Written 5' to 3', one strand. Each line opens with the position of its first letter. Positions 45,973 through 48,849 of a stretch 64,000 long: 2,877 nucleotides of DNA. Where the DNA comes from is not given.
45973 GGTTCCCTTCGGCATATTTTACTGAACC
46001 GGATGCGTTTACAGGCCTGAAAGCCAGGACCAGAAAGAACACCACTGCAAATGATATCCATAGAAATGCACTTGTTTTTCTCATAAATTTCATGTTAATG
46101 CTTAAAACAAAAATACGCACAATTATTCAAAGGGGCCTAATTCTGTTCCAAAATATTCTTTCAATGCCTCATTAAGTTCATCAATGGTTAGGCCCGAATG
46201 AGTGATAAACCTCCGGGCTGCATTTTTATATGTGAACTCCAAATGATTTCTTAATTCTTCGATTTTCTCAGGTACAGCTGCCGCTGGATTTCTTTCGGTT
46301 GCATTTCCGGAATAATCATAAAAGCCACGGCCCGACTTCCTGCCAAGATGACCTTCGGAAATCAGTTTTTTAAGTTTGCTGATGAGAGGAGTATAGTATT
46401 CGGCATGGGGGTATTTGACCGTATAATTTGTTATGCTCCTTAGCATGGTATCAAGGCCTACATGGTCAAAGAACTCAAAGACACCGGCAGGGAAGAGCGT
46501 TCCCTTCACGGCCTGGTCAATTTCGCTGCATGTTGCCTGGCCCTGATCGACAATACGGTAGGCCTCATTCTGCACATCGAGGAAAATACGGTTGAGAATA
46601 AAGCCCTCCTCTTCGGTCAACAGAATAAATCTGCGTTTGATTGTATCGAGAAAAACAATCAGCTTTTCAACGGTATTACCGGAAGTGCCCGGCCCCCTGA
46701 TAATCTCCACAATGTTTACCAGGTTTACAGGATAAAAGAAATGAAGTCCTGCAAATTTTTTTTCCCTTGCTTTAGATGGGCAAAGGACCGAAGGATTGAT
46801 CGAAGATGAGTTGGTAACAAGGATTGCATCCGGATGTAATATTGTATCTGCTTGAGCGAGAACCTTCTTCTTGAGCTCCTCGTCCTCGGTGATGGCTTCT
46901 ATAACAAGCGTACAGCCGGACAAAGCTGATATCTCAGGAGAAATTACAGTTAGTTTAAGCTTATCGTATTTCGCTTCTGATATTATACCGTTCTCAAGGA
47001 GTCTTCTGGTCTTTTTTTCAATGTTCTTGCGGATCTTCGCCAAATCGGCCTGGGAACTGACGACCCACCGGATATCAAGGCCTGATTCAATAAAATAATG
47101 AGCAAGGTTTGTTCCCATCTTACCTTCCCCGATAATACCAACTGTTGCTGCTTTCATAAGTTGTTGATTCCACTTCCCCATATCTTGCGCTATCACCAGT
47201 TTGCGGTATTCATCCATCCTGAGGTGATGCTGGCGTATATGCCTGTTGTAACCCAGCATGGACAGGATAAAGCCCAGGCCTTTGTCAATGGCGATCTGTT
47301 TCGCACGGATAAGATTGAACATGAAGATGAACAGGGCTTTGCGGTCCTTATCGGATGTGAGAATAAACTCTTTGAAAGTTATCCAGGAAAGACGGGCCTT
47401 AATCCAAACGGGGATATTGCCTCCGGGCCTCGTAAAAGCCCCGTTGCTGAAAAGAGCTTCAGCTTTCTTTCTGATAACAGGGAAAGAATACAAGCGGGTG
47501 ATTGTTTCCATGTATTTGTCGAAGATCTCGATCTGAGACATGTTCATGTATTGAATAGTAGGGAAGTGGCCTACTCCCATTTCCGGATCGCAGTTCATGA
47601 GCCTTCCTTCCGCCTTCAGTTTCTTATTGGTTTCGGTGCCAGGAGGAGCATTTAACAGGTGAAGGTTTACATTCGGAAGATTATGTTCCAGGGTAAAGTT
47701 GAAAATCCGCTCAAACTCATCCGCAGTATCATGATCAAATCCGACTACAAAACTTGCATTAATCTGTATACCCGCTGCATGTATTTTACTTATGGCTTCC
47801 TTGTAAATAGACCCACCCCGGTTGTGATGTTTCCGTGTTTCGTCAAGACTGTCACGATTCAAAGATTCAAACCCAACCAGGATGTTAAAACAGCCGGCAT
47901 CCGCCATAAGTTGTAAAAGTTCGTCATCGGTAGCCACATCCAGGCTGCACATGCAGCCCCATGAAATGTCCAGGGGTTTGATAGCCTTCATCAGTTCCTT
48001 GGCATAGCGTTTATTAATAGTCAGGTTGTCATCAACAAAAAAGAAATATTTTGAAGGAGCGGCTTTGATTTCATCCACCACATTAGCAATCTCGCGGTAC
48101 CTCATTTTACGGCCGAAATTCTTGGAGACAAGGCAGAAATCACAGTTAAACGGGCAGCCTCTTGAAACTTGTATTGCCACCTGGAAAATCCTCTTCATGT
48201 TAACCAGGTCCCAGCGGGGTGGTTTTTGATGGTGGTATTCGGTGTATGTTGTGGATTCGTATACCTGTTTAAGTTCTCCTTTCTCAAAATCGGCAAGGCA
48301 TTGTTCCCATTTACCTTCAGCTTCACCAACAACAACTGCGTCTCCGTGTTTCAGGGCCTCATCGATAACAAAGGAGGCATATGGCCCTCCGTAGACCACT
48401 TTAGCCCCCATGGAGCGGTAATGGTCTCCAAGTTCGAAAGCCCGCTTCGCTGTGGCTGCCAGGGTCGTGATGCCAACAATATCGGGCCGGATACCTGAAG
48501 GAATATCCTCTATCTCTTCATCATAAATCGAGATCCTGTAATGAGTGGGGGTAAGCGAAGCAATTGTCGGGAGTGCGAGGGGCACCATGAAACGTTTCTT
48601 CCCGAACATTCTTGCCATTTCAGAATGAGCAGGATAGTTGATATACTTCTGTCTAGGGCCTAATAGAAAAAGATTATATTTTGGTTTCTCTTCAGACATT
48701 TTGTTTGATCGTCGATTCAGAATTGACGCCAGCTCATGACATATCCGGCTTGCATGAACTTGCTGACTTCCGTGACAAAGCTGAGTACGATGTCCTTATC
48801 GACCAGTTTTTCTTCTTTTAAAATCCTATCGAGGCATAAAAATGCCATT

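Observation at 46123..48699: Single polypeptide fusing a B12-type radical SAM domain to a 3-hydroxyacyl-CoA dehydrogenase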

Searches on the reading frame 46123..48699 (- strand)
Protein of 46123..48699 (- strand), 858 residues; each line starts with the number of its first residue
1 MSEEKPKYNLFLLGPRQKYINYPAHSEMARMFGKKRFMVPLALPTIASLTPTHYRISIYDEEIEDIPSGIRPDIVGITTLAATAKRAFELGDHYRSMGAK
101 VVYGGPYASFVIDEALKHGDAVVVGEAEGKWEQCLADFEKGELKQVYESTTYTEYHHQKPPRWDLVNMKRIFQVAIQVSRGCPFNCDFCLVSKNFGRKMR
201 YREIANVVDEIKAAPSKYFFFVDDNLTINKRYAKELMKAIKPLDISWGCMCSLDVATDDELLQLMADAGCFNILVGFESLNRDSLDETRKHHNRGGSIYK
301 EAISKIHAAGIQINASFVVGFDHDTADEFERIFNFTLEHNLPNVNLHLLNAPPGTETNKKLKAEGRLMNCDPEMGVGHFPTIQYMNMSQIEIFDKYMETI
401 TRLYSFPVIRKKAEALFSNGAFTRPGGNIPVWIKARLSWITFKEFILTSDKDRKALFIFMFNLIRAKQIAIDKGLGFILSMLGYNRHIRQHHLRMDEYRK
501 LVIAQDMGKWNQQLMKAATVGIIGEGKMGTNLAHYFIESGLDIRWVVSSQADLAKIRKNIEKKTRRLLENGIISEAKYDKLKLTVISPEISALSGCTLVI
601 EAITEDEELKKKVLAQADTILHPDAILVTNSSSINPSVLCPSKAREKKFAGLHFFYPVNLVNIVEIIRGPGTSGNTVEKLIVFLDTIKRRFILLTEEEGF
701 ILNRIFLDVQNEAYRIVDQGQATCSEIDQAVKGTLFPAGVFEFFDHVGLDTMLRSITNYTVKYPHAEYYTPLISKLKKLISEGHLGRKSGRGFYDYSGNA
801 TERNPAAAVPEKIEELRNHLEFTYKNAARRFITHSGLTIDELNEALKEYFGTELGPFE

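Call 3: search_protein_families(library=pfam, proteins=[window:46123-48699:-], max_evalue=0.01)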
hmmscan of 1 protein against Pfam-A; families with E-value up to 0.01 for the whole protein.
window:46123-48699:- (858 aa): 8 families
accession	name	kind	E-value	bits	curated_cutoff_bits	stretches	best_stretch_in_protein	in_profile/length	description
PF02737.24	3HCDH_N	-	1.9e-41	142.4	22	1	519-694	1-177/180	3-hydroxyacyl-CoA dehydrogenase, NAD binding domain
PF00725.27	3HCDH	-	7.9e-24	84.4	22.1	1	699-796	1-97/97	3-hydroxyacyl-CoA dehydrogenase, C-terminal domain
PF04055.27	Radical_SAM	-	1.1e-20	74.9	29.5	1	176-335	1-165/166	Radical SAM superfamily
PF02310.24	B12-binding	-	3.3e-06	27.4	32.1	1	61-130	41-116/121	B12 binding domain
PF03807.23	F420_oxidored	-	0.00096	20.1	21.6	1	519-565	1-49/94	NADP oxidoreductase coenzyme F420-dependent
PF13241.12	NAD_binding_7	-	0.0045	18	22.1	0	516-618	6-83/104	Putative NAD(P)-binding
PF02826.25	2-Hacid_dh_C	-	0.0075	16.1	25.1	0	480-551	3-70/178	D-isomer specific 2-hydroxyacid dehydrogenase, NAD binding domain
PF03446.21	NAD_binding_2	-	0.0097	16.4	21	0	519-629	1-91/161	NAD binding domain of 6-phosphogluconate dehydrogenase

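Call 4: search_protein_families(library=ncbifam, proteins=[window:46123-48699:-], max_evalue=0.01)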
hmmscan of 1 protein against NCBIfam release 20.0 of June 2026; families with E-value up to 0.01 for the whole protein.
window:46123-48699:- (858 aa): 48 families (the best 25 are shown)
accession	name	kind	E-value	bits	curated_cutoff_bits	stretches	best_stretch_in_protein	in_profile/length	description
NF006124.0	PRK08268.1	subfamily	2.2e-56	191.9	508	1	513-818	3-307/507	3-hydroxyacyl-CoA dehydrogenase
NF004474.0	PRK05808.1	subfamily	1.1e-55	189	408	1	515-797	1-283/283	3-hydroxybutyryl-CoA dehydrogenase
NF005715.0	PRK07530.1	equivalog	3.9e-53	180.7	420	1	517-800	4-287/292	3-hydroxybutyryl-CoA dehydrogenase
NF006722.0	PRK09260.1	equivalog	1.3e-48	165.7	429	1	519-800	4-285/289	3-hydroxyacyl-CoA dehydrogenase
NF005875.0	PRK07819.1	subfamily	5.6e-48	163.8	319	1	517-796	5-286/287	3-hydroxybutyryl-CoA dehydrogenase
NF006143.0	PRK08293.1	equivalog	2e-44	152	312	1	515-798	2-289/291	3-hydroxyacyl-CoA dehydrogenase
TIGR02279.1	PaaC-3OHAcCoADH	equivalog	1.2e-42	146.4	669.4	1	514-815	2-304/503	3-hydroxyacyl-CoA dehydrogenase PaaH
NF004699.0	PRK06035.1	equivalog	2.1e-39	135.4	500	1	517-798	3-292/294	3-hydroxyacyl-CoA dehydrogenase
NF008727.0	PRK11730.1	equivalog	4.8e-39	134.3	870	1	505-810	301-606/717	fatty acid oxidation complex subunit alpha FadB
NF008363.0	PRK11154.1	equivalog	2.5e-36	125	869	1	512-816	304-604/708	fatty acid oxidation complex subunit alpha FadJ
NF006125.0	PRK08269.1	equivalog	1.9e-34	119.2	427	1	517-819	5-319/334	3-hydroxybutyryl-CoA dehydrogenase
TIGR02441.1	fa_ox_alpha_mit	equivalog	3.2e-32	111.5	964.65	1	512-803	330-620/737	fatty acid oxidation complex subunit alpha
TIGR03471.1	HpnJ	equivalog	1e-30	107.1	577.6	1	174-405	198-434/472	hopanoid biosynthesis associated radical SAM protein HpnJ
TIGR02440.1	FadJ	equivalog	1.2e-30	106.4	968.45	1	517-809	304-594/699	fatty acid oxidation complex subunit alpha FadJ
TIGR02437.1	FadB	equivalog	1.3e-29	103.1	933.55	1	504-816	303-611/714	fatty acid oxidation complex subunit alpha FadB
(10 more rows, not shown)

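Call 8: find_homologous_proteins(query=window:46123-48699:-, max_evalue=1e-10)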
Query window:46123-48699:- (858 aa): 2381 proteins with E <= 1e-10 among 8000 candidates; the best 120 are listed.
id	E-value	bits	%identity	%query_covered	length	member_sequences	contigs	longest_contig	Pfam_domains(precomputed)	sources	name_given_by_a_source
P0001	0.0e+0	1628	81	100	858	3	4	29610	PF04055.28,PF00725.28,PF03807.24,PF02737.25,PF02310.25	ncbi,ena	-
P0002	0.0e+0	1605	80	100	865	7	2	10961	PF04055.28,PF00725.28,PF02737.25,PF02310.25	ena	-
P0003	0.0e+0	1605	80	100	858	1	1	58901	PF04055.28,PF00725.28,PF02737.25,PF02310.25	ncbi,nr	ncbi:MAG: 3-hydroxyacyl-CoA dehydrogenase NAD-binding domain-containing protein [Bacteroidetes bacte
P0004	0.0e+0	1563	78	100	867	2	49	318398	PF04055.28,PF00725.28,PF02737.25,PF02310.25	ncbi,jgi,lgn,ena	-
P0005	0.0e+0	1536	77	100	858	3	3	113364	PF04055.28,PF00725.28,PF02737.25,PF02310.25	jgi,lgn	-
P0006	0.0e+0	1524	75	100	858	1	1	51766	PF04055.28,PF00725.28,PF02737.25,PF02310.25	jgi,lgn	-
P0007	0.0e+0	1517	75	100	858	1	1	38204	PF04055.28,PF00725.28,PF02737.25,PF02310.25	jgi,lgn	-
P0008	0.0e+0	1513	76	100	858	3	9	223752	PF04055.28,PF03446.22,PF00725.28,PF02737.25,PF02310.25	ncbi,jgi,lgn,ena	ncbi:MAG: 3-hydroxyacyl-CoA dehydrogenase NAD-binding domain-containing protein [Bacteroidota bacter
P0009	0.0e+0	1492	77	97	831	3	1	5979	PF04055.28,PF00725.28,PF02737.25,PF02310.25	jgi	jgi:3-hydroxyacyl-CoA dehydrogenase/radical SAM superfamily enzyme YgiQ (UPF0313 family)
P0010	0.0e+0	1439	74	97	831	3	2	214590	PF04055.28,PF00725.28,PF02737.25,PF02310.25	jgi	jgi:3-hydroxyacyl-CoA dehydrogenase/pyruvate-formate lyase-activating enzyme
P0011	0.0e+0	1263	65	100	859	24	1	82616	PF04055.28,PF00725.28,PF02737.25,PF02310.25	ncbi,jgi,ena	jgi:3-hydroxyacyl-CoA dehydrogenase/radical SAM superfamily enzyme YgiQ (UPF0313 family)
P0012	0.0e+0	1260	66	97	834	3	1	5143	PF04055.28,PF00725.28,PF02737.25,PF02310.25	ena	-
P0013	0.0e+0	1258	63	100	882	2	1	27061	PF04055.28,PF00725.28,PF02737.25,PF02310.25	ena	-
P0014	0.0e+0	1231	64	99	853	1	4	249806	PF04055.28,PF00725.28,PF02737.25,PF02310.25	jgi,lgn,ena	-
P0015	0.0e+0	1068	88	60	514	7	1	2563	PF04055.28,PF02310.25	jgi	-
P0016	0.0e+0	1067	88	60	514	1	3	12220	PF04055.28,PF02310.25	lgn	-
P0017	0.0e+0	1053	87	60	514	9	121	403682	PF04055.28,PF02310.25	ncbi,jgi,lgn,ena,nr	ncbi:MAG: radical SAM protein [Bacteroidetes bacterium]|nr:radical SAM protein [Bacteroidota bacteri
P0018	0.0e+0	1038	86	60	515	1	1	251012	PF04055.28,PF02310.25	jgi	-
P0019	0.0e+0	1014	83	60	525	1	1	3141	PF04055.28,PF02310.25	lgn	-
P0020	3.1e-296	1003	71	72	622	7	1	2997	PF04055.28,PF00725.28,PF02737.25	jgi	jgi:3-hydroxybutyryl-CoA dehydrogenase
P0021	5.7e-296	1002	83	60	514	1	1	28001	PF04055.28,PF02310.25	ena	-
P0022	2.5e-295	1000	82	60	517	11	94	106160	PF04055.28,PF02310.25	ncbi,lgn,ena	-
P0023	8.2e-290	982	81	60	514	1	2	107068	PF04055.28,PF02310.25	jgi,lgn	jgi:radical SAM superfamily enzyme YgiQ (UPF0313 family)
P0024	3.5e-282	956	79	59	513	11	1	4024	PF04055.28,PF02310.25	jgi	jgi:radical SAM superfamily enzyme YgiQ (UPF0313 family)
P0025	7.8e-280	949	78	59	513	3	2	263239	PF04055.28,PF02310.25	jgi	-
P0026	3.0e-279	947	78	59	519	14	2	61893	PF04055.28,PF02310.25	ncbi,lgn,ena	ncbi:MAG: radical SAM protein [bacterium]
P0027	5.6e-279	946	77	60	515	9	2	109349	PF04055.28,PF02310.25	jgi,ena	-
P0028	3.1e-278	943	78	60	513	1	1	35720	PF04055.28,PF02310.25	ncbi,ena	-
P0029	3.5e-278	943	78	60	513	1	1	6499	PF04055.28,PF02310.25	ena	-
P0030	4.7e-278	943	78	60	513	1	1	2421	PF04055.28,PF02310.25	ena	-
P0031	1.1e-277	942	79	60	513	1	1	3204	PF04055.28,PF02310.25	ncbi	-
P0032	1.7e-277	941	78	60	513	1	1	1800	PF04055.28,PF02310.25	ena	-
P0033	3.6e-277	940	78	59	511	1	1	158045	PF04055.28,PF02310.25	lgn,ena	-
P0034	7.5e-277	939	77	59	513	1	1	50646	PF04055.28,PF02310.25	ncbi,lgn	-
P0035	8.2e-277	939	78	59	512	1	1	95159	PF04055.28,PF02310.25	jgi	jgi:radical SAM superfamily enzyme YgiQ (UPF0313 family)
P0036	1.6e-276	938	78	60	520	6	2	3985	PF04055.28,PF02310.25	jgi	jgi:radical SAM superfamily enzyme YgiQ (UPF0313 family)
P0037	4.1e-276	936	79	59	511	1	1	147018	PF04055.28,PF02310.25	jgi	-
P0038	7.9e-275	932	78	59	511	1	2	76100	PF04055.28,PF02310.25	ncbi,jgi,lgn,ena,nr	ncbi:MAG: radical SAM protein [Bacteroidales bacterium]|nr:B12-binding domain-containing radical SAM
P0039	1.2e-273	928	77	60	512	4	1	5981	PF04055.28,PF02310.25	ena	-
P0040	1.9e-273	928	78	59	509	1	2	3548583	PF04055.28,PF02310.25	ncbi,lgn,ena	-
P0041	5.7e-272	923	78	58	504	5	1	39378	PF04055.28,PF02310.25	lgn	-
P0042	1.1e-269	915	75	59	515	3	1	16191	PF04055.28,PF02310.25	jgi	-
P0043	4.3e-269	913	76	58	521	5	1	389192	PF04055.28,PF02310.25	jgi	-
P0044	7.5e-269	912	75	59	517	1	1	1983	PF04055.28,PF02310.25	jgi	jgi:hypothetical protein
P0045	2.8e-268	910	75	59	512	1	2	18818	PF04055.28,PF02310.25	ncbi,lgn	-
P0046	3.2e-268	910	75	59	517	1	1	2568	PF04055.28,PF02310.25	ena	-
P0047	4.1e-268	910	76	59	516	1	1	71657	PF04055.28,PF02310.25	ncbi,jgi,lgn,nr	ncbi:MAG: B12-binding domain-containing radical SAM protein [Bacteroidales bacterium]|jgi:radical SA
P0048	4.0e-267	907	75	60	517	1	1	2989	PF04055.28,PF02310.25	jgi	-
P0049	5.4e-267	906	74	59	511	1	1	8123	PF04055.28,PF02310.25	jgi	jgi:radical SAM superfamily enzyme YgiQ (UPF0313 family)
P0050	2.8e-266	904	78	57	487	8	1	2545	PF04055.28,PF02310.25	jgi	jgi:hypothetical protein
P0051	7.2e-266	902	73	60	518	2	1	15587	PF04055.28,PF02310.25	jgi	-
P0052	1.5e-265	901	74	59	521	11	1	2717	PF04055.28,PF02310.25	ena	-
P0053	1.5e-264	898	74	59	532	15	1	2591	PF04055.28,PF02310.25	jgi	jgi:radical SAM superfamily enzyme YgiQ (UPF0313 family)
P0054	9.9e-264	895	75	59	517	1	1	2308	PF04055.28,PF02310.25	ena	-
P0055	3.8e-263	893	75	59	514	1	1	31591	PF04055.28,PF02310.25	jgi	-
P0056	5.1e-263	893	78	57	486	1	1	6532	PF04055.28,PF02310.25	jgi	-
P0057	6.8e-263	893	73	60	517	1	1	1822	PF04055.28,PF02310.25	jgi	jgi:radical SAM superfamily enzyme YgiQ (UPF0313 family)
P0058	9.0e-263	892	77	57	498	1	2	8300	PF04055.28,PF02310.25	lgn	-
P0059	1.1e-262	892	73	59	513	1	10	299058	PF04055.28,PF02310.25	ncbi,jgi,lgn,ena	-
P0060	1.4e-262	892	73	60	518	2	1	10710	PF04055.28,PF02310.25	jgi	jgi:hypothetical protein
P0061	1.9e-262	891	74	59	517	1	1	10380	PF04055.28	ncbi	-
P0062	5.1e-262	890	73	59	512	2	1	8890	PF04055.28,PF02310.25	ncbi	-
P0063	7.2e-262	889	74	59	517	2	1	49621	PF04055.28,PF02310.25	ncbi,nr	ncbi:MAG: B12-binding domain-containing radical SAM protein [Bacteroidales bacterium]|nr:B12-binding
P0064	8.1e-262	889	73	60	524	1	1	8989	PF04055.28,PF02310.25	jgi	jgi:radical SAM superfamily enzyme YgiQ (UPF0313 family)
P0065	1.2e-261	889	74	59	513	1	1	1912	PF04055.28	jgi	jgi:radical SAM superfamily enzyme YgiQ (UPF0313 family)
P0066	2.9e-261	887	77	57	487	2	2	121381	PF04055.28,PF02310.25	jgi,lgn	-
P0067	3.1e-261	887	74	59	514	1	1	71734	PF04055.28,PF02310.25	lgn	-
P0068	6.3e-261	886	73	59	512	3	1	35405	PF04055.28,PF02310.25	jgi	-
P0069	7.4e-261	886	77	56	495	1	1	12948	PF04055.28,PF02310.25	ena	-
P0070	9.6e-261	886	73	59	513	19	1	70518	PF04055.28,PF02310.25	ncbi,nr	ncbi:MAG: B12-binding domain-containing radical SAM protein [Alphaproteobacteria bacterium]|nr:B12-b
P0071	1.3e-260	885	74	59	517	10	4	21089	PF04055.28,PF02310.25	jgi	jgi:hypothetical protein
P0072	3.0e-260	884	76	56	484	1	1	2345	PF04055.28,PF02310.25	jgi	-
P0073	4.5e-260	883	74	59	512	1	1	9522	PF04055.28,PF02310.25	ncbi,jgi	jgi:radical SAM superfamily enzyme YgiQ (UPF0313 family)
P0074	4.7e-260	883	73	59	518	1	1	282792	PF04055.28,PF02310.25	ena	-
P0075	5.0e-260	883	73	60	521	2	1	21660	PF04055.28,PF02310.25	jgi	-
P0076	5.1e-260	883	73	59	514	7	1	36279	PF04055.28,PF02310.25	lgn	-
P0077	7.9e-260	883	76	57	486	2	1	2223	PF04055.28,PF02310.25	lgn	-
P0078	9.7e-260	882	78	57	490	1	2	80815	PF04055.28,PF02310.25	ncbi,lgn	-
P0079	1.4e-259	882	72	59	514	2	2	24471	PF04055.28,PF02310.25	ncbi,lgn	-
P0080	1.5e-259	882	77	57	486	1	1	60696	PF04055.28,PF02310.25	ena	-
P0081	3.4e-259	880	73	59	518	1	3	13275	PF04055.28,PF02310.25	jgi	-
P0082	9.9e-259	879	76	57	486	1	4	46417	PF04055.28,PF02310.25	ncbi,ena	-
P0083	1.3e-258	879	72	60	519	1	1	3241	PF04055.28,PF02310.25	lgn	-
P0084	1.9e-258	878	73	59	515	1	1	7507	PF04055.28,PF02310.25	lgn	-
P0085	2.1e-258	878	73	59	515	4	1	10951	PF04055.28,PF02310.25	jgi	jgi:radical SAM superfamily enzyme YgiQ (UPF0313 family)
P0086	2.8e-258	877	73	59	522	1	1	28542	PF04055.28,PF02310.25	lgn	-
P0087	3.2e-258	877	72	59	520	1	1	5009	PF04055.28,PF02310.25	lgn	-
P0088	1.8e-257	875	72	59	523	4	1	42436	PF04055.28,PF02310.25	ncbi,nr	ncbi:MAG: B12-binding domain-containing radical SAM protein [Bacteroidales bacterium]|nr:B12-binding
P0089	3.1e-257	874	72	60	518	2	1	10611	PF04055.28,PF02310.25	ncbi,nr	ncbi:MAG: B12-binding domain-containing radical SAM protein [Bacteroidales bacterium]|nr:B12-binding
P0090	4.2e-257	873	74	58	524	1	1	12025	PF04055.28,PF02310.25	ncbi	ncbi:MAG: radical SAM protein [bacterium]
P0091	8.2e-257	873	71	59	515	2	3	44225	PF04055.28,PF02310.25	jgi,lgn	-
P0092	1.2e-256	872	73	59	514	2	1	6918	PF04055.28,PF02310.25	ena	-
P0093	5.4e-256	870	72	59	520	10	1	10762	PF04055.28,PF02310.25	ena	-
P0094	1.0e-255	869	73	58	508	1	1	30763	PF04055.28,PF02310.25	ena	-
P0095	2.1e-255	868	78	55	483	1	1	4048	PF04055.28,PF02310.25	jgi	jgi:pyruvate-formate lyase-activating enzyme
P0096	5.9e-255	866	72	59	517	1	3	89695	PF04055.28,PF02310.25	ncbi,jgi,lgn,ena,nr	ncbi:MAG: radical SAM protein [Bacteroidetes bacterium]|nr:MAG: radical SAM protein [Bacteroidota ba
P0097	1.3e-254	865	71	59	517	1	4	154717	PF04055.28,PF02310.25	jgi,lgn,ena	-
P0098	3.0e-254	864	72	59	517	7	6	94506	PF04055.28,PF02310.25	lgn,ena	-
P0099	1.0e-253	862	71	59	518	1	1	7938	PF04055.28,PF02310.25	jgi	jgi:radical SAM superfamily enzyme YgiQ (UPF0313 family)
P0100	1.1e-253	862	72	58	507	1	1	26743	PF04055.28,PF02310.25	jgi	jgi:radical SAM superfamily enzyme YgiQ (UPF0313 family)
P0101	6.6e-253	860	77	55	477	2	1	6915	PF04055.28,PF02310.25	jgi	jgi:hypothetical protein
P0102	8.1e-253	859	78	55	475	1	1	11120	PF04055.28,PF02310.25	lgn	-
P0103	8.9e-253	859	71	60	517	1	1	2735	PF04055.28,PF02310.25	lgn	-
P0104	2.4e-252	858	72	59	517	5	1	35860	PF04055.28,PF02310.25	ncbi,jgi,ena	-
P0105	2.5e-252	858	71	59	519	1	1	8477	PF04055.28,PF02310.25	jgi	jgi:radical SAM superfamily enzyme YgiQ (UPF0313 family)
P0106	6.7e-252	856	71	59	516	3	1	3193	PF04055.28,PF02310.25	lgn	-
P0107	2.1e-251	855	69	60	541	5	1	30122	PF04055.28,PF02310.25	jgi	-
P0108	5.9e-251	853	69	60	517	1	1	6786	PF04055.28,PF02310.25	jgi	jgi:radical SAM superfamily enzyme YgiQ (UPF0313 family)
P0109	1.2e-250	852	72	59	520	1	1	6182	PF04055.28,PF02310.25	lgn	-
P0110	1.3e-250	852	73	58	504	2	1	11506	PF04055.28,PF02310.25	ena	-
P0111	1.4e-250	852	70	60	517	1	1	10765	PF04055.28,PF02310.25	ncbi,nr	ncbi:MAG TPA: radical SAM protein [Bacteroidales bacterium]|nr:radical SAM protein [Bacteroidales ba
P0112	3.3e-250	851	70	59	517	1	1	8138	PF04055.28,PF02310.25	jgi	jgi:radical SAM superfamily enzyme YgiQ (UPF0313 family)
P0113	3.4e-250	851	73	58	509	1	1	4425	PF04055.28,PF13282.12,PF02310.25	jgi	jgi:radical SAM superfamily enzyme YgiQ (UPF0313 family)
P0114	5.8e-250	850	70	59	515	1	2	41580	PF04055.28,PF02310.25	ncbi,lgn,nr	ncbi:MAG: radical SAM protein [Bacteroidetes bacterium]|nr:radical SAM protein [Bacteroidota bacteri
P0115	4.5e-249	847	70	59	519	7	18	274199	PF04055.28,PF02310.25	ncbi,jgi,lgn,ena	-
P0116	6.0e-248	843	71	59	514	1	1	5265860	PF04055.28,PF02310.25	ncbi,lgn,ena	-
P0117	1.4e-247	842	76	55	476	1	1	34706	PF04055.28,PF02310.25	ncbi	ncbi:MAG: B12-binding domain-containing radical SAM protein [Bacteroidales bacterium]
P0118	1.5e-247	842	69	60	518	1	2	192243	PF04055.28,PF02310.25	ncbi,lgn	-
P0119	6.7e-247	840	74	55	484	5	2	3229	PF04055.28,PF02310.25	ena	-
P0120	1.3e-246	839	70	59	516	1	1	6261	PF04055.28,PF02310.25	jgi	jgi:radical SAM superfamily enzyme YgiQ (UPF0313 family)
